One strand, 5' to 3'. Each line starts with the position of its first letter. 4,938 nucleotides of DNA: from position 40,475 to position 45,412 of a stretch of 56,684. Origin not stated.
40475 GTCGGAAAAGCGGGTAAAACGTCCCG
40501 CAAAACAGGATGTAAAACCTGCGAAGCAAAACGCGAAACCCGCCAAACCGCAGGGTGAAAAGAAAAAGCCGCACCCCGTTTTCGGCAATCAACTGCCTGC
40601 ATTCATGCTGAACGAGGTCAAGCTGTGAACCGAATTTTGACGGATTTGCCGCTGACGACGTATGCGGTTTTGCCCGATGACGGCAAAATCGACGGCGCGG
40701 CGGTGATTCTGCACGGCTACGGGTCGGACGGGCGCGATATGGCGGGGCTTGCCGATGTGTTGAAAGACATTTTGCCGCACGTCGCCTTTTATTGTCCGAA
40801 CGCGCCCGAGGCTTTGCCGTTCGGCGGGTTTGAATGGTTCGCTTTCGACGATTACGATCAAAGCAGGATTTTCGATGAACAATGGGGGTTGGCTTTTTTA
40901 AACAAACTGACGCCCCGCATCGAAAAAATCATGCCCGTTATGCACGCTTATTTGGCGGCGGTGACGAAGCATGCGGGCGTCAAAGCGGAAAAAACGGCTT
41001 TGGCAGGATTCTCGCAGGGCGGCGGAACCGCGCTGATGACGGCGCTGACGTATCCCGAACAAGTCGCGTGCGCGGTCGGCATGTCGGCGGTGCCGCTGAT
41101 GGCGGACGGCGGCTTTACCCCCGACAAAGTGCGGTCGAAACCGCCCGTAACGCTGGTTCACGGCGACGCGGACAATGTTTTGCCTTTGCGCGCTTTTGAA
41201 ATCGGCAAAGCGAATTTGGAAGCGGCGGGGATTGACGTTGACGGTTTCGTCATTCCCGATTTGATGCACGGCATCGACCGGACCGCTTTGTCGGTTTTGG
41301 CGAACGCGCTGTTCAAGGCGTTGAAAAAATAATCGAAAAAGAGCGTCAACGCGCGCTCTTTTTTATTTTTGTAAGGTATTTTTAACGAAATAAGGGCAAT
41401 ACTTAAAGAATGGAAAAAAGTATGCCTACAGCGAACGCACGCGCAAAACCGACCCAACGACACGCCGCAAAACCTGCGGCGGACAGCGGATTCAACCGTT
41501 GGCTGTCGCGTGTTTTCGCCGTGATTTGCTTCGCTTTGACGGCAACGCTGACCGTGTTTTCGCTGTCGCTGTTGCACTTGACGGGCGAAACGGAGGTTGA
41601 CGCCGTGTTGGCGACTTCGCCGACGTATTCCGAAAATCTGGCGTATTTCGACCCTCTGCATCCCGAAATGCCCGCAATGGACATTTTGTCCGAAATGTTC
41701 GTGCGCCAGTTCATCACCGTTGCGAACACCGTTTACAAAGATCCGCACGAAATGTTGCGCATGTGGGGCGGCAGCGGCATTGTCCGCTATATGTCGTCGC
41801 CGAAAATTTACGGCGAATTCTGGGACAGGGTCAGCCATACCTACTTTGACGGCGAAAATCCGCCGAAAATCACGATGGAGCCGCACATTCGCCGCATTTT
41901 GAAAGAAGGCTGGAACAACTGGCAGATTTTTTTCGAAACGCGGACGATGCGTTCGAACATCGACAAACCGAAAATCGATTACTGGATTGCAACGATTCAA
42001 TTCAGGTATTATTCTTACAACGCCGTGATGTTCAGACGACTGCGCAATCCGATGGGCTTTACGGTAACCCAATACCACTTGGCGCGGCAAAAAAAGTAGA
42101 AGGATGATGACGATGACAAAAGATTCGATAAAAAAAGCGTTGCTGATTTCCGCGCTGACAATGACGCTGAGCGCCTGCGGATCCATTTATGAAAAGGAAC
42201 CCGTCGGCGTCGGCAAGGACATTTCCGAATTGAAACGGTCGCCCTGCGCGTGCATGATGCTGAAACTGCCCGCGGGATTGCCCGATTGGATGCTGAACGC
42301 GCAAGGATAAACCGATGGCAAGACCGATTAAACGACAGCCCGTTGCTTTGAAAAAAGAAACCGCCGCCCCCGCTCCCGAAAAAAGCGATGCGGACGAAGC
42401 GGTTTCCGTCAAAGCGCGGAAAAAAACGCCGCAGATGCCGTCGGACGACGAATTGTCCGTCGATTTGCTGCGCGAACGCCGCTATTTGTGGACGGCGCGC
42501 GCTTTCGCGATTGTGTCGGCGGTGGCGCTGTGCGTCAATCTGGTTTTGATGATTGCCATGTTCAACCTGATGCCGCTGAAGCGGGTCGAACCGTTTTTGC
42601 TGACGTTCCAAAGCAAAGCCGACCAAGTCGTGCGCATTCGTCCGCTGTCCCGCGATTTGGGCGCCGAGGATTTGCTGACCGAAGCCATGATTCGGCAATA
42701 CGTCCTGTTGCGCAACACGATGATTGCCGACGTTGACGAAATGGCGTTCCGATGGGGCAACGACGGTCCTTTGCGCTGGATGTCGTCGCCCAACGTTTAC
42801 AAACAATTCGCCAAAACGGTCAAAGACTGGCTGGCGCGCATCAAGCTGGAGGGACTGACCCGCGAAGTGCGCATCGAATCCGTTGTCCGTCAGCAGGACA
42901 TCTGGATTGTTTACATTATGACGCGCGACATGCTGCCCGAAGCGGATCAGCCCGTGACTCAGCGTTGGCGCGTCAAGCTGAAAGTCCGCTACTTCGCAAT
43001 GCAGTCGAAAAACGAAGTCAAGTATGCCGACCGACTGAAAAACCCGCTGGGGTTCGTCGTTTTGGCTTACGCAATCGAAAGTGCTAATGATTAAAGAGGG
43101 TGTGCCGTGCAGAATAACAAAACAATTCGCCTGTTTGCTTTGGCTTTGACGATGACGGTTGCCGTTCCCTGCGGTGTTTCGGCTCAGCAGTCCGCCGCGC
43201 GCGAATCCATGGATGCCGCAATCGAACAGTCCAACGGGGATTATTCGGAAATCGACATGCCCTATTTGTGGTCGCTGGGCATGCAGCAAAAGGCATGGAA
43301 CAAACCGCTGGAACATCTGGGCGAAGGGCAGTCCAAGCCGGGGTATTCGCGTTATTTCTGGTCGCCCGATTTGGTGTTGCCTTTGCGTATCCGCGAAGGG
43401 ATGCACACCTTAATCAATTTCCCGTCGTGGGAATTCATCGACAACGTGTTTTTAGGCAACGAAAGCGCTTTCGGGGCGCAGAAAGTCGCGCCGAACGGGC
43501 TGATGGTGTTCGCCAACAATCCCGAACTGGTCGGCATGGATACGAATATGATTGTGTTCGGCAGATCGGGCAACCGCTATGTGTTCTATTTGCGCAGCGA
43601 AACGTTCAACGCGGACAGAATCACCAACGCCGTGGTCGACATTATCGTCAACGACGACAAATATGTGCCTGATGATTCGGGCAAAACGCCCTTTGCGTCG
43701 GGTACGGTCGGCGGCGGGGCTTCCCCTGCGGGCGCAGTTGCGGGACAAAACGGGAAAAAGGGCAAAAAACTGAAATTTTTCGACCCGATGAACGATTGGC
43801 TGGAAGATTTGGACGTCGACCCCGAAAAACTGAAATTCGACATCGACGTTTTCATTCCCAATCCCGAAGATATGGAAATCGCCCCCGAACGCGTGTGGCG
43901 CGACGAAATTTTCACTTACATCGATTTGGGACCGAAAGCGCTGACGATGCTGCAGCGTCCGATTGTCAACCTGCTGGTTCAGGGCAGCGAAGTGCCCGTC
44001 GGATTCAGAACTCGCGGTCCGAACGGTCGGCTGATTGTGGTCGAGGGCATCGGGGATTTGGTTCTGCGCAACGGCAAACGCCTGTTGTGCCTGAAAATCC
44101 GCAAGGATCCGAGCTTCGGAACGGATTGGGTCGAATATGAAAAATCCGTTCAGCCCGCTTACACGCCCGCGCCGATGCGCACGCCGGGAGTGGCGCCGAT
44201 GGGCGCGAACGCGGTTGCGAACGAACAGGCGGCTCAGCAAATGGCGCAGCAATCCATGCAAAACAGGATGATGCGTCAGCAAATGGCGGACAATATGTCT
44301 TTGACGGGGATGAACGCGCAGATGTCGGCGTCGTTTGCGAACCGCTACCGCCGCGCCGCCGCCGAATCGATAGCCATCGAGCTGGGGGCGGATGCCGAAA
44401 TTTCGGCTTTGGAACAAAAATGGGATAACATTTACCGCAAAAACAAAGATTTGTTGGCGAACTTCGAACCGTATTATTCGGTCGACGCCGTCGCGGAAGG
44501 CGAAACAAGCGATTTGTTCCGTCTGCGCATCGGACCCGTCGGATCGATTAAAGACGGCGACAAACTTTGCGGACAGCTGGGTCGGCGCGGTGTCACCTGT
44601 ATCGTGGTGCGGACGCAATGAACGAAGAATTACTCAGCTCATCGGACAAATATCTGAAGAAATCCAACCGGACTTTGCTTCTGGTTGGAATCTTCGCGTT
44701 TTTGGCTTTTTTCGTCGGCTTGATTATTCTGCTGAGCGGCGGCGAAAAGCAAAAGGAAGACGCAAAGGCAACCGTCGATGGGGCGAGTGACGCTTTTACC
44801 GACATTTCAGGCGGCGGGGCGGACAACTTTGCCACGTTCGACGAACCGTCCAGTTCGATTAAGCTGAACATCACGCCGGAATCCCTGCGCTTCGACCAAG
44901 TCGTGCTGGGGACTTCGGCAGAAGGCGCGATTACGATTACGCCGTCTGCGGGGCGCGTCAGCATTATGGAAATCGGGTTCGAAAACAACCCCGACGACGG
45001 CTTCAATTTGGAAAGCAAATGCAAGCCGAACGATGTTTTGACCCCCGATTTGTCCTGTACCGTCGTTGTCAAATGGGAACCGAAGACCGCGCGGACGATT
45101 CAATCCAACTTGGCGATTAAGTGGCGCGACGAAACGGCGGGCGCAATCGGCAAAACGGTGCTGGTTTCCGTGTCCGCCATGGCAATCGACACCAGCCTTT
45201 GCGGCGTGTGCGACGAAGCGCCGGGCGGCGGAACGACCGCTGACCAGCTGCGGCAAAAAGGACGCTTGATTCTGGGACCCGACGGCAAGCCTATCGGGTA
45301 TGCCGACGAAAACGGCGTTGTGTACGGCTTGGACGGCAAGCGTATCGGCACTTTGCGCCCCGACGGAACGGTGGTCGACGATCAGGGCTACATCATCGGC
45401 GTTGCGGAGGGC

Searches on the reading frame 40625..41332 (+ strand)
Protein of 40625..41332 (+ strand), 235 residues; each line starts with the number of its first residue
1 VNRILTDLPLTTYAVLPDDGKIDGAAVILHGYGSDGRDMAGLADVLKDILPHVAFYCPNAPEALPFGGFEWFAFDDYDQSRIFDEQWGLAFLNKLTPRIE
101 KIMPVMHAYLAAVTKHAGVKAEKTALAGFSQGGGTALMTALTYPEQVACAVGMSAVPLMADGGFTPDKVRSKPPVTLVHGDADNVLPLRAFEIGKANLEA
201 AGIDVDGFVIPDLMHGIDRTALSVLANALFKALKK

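Call 7: search_protein_families(library=pfam, proteins=[window:40625-41332:+], max_evalue=0.01)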
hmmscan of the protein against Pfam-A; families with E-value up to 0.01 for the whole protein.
window:40625-41332:+ (235 aa): 7 families
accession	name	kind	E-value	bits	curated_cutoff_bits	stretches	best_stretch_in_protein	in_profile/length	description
PF02230.22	Abhydrolase_2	-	4.2e-23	82.7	23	1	19-228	10-212/217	Phospholipase/Carboxylesterase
PF00756.26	Esterase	-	1.2e-06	28.9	22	1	112-156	105-149/251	Putative esterase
PF00561.26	Abhydrolase_1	-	2.2e-06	28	25.8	1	116-159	63-103/245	alpha/beta hydrolase fold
PF00326.27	Peptidase_S9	-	4.7e-05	23.4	22.6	0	167-219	139-191/213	Prolyl oligopeptidase family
PF20434.5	BD-FAE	-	0.00017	21.6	26.8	0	109-144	76-111/215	BD-FAE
PF01738.24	DLH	-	0.00021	21.4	21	1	93-216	68-187/217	Dienelactone hydrolase family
PF12146.15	Hydrolase_4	-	0.00036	20.3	27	0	111-155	67-109/239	Serine aminopeptidase, S33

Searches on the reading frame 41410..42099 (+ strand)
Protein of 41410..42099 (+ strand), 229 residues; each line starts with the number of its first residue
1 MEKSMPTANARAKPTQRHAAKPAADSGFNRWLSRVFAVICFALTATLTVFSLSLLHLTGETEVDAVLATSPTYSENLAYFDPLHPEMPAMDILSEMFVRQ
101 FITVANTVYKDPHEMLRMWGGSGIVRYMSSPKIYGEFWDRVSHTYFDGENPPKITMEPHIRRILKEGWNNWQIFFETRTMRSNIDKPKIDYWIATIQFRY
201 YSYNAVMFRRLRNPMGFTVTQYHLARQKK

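Call 7: search_protein_families(library=pfam, proteins=[window:41410-42099:+], max_evalue=0.01)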
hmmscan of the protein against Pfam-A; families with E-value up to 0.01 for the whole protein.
window:41410-42099:+ (229 aa): 2 families
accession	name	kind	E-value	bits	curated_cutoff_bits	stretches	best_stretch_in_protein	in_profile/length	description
PF04335.19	VirB8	-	2.9e-10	40.8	23.2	1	34-224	21-210/213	VirB8 protein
PF14264.12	Glucos_trans_II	-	0.0017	18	30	1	30-79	46-95/317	Glucosyl transferase GtrII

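Call 59: search_protein_families(library=ncbifam, proteins=[window:41410-42099:+], max_evalue=0.01)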
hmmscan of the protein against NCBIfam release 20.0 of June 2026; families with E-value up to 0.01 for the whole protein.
window:41410-42099:+ (229 aa): 0 families

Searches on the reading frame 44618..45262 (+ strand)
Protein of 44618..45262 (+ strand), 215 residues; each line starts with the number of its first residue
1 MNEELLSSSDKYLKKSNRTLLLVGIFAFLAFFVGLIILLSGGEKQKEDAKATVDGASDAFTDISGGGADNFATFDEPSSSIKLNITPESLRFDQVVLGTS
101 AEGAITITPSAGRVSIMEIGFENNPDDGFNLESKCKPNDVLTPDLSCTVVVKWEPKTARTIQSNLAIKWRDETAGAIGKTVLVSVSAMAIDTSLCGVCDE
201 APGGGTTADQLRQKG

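Call 59: search_protein_families(library=ncbifam, proteins=[window:44618-45262:+], max_evalue=0.01)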
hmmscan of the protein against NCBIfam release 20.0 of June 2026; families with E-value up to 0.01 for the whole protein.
window:44618-45262:+ (215 aa): 1 family
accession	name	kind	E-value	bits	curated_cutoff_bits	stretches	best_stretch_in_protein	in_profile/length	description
NF012200.0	choice_anch_D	domain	2.2e-06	28.1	45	1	83-170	17-104/108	choice-of-anchor D domain-containing protein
